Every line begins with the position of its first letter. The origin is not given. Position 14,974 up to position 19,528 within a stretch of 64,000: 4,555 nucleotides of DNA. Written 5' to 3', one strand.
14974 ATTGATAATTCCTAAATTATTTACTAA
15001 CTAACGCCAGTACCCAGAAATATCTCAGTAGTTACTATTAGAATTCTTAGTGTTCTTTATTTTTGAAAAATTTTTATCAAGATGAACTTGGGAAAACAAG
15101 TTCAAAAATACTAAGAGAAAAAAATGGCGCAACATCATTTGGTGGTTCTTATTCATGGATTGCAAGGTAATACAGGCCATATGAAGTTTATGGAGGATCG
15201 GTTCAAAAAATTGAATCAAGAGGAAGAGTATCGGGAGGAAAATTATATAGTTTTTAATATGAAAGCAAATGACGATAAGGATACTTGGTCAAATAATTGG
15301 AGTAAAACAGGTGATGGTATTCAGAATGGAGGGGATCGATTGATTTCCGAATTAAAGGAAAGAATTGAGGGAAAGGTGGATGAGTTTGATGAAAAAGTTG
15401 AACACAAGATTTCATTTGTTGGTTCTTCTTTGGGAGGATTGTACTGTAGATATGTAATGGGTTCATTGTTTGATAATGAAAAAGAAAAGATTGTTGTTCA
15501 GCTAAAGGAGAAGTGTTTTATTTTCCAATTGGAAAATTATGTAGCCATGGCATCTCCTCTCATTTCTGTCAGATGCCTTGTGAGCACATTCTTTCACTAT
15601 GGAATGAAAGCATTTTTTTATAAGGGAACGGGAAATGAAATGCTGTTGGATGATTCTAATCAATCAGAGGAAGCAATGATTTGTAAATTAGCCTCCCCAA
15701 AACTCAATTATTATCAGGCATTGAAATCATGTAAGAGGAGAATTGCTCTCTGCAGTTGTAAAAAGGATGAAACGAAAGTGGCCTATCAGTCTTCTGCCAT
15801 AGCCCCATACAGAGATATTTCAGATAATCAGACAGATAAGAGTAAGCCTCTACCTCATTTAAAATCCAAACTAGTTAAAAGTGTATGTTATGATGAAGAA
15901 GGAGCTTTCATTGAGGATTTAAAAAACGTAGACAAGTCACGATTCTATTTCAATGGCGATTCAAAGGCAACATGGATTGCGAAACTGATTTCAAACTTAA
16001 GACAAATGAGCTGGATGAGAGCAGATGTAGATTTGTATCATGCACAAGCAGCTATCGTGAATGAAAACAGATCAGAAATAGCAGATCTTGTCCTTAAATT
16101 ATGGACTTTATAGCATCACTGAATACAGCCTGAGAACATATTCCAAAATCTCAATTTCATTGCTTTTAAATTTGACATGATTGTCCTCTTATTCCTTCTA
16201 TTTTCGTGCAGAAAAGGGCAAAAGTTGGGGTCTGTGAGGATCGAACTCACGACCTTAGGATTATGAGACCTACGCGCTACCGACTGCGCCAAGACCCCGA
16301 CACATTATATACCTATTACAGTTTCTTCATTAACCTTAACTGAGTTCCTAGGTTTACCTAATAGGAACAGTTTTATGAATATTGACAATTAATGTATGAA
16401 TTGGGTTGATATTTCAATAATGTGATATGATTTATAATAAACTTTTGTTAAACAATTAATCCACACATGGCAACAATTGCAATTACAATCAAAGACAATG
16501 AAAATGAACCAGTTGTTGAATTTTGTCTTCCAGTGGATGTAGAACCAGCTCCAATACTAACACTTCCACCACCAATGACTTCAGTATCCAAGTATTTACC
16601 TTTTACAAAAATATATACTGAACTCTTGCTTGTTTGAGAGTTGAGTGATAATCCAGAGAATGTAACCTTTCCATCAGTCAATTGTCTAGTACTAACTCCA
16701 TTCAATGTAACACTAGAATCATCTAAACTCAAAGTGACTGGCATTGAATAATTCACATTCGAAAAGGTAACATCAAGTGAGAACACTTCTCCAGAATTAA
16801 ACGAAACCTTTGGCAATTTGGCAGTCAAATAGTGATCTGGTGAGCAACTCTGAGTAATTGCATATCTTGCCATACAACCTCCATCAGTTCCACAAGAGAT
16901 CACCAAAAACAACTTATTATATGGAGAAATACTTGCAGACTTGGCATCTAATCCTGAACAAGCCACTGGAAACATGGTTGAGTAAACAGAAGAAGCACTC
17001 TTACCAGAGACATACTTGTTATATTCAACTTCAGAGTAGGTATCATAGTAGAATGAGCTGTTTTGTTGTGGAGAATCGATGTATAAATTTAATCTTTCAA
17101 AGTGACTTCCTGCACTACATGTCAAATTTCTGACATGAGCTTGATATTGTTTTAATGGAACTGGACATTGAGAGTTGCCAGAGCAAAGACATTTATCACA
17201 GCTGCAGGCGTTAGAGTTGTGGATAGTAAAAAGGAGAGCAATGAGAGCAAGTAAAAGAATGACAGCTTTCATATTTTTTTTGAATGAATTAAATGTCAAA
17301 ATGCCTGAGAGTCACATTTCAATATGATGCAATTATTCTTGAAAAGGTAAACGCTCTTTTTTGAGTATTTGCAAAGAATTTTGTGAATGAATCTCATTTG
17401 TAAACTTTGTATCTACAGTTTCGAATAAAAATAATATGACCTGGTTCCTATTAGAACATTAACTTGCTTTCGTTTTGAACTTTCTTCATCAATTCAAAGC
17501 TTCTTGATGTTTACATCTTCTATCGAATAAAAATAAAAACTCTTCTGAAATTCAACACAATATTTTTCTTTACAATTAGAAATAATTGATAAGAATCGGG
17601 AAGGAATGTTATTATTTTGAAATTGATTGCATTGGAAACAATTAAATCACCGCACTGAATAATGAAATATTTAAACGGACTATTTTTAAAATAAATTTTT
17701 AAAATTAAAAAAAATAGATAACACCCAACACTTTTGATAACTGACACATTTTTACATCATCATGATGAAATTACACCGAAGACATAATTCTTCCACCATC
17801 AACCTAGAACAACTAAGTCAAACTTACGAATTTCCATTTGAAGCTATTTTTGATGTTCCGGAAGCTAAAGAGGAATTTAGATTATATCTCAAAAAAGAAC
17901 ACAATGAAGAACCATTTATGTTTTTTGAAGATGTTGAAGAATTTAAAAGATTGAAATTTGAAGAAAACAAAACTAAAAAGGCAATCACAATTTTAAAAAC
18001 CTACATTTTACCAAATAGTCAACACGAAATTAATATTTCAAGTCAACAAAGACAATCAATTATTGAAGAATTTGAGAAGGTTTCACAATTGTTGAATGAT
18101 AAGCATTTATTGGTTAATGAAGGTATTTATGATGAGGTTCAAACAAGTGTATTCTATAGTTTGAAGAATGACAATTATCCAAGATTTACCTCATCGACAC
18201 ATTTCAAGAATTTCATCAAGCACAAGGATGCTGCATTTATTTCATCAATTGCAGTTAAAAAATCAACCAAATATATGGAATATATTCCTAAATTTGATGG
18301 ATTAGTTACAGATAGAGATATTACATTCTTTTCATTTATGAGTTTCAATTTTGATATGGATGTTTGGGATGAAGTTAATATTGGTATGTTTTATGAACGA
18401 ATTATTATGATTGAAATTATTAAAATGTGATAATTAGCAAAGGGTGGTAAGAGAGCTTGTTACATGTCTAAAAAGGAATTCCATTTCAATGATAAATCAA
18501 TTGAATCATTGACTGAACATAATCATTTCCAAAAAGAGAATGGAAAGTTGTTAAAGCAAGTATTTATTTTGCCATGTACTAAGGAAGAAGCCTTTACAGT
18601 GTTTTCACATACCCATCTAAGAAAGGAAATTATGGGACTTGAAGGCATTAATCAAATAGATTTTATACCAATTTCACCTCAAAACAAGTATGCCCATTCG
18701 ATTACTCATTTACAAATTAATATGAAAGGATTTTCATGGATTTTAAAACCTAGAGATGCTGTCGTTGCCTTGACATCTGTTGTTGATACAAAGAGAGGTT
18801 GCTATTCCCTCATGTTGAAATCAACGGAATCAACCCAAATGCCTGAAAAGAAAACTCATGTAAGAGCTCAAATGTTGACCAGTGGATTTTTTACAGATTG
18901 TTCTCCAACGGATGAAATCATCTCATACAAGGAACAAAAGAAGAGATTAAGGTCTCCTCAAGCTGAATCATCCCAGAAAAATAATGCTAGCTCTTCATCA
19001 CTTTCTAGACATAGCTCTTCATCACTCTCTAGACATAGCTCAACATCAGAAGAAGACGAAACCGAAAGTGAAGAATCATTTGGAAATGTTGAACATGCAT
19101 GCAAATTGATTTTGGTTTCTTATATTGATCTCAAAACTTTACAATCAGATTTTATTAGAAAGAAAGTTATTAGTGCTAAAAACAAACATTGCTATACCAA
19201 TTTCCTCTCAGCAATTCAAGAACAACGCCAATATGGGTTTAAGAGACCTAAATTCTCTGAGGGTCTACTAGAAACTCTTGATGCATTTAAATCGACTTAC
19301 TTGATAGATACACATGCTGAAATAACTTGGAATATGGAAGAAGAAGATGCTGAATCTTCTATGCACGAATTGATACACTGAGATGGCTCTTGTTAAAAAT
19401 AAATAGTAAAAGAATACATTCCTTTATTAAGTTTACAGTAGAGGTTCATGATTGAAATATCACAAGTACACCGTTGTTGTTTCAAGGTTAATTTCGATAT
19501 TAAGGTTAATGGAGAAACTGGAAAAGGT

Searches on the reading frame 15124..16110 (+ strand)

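Call 69: search_protein_families(library=pfam, proteins=[window:15124-16110:+], max_evalue=0.001)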
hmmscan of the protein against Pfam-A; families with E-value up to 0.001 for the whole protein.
window:15124-16110:+ (329 aa): 1 family
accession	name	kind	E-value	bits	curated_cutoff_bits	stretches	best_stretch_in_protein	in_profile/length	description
PF05057.20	DUF676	-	1.4e-31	110.1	20.3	1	3-222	4-212/217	Putative serine esterase (DUF676)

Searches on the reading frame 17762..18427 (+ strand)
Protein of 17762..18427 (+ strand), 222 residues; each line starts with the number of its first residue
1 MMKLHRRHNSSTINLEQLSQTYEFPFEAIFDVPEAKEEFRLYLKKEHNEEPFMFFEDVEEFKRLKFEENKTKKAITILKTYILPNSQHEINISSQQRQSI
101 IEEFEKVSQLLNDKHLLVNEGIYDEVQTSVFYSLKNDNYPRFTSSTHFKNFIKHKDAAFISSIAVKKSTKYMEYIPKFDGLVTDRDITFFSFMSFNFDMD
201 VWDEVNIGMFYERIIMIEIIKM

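Call 69: search_protein_families(library=pfam, proteins=[window:17762-18427:+], max_evalue=0.001)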
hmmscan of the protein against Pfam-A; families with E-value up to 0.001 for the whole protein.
window:17762-18427:+ (222 aa): 1 family
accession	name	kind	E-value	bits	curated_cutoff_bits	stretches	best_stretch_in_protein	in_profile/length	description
PF00615.24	RGS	-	3.5e-19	69.8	23.9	1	26-151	2-117/117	Regulator of G protein signaling domain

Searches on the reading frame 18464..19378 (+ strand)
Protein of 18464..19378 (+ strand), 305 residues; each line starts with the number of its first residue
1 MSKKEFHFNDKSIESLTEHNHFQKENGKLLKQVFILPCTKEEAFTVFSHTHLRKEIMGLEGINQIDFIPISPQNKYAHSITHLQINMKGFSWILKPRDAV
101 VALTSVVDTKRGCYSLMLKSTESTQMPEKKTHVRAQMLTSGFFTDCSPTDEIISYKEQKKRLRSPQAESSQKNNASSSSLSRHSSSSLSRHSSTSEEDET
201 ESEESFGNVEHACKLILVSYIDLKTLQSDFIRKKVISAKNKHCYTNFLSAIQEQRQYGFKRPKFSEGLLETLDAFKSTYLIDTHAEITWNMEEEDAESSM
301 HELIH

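Call 69: search_protein_families(library=pfam, proteins=[window:18464-19378:+], max_evalue=0.001)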
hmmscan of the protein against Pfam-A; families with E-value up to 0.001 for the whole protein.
window:18464-19378:+ (305 aa): 1 family
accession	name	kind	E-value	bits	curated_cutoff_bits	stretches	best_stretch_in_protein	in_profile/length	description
PF01852.25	START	-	1.5e-05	24.9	22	1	81-144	90-155/207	START domain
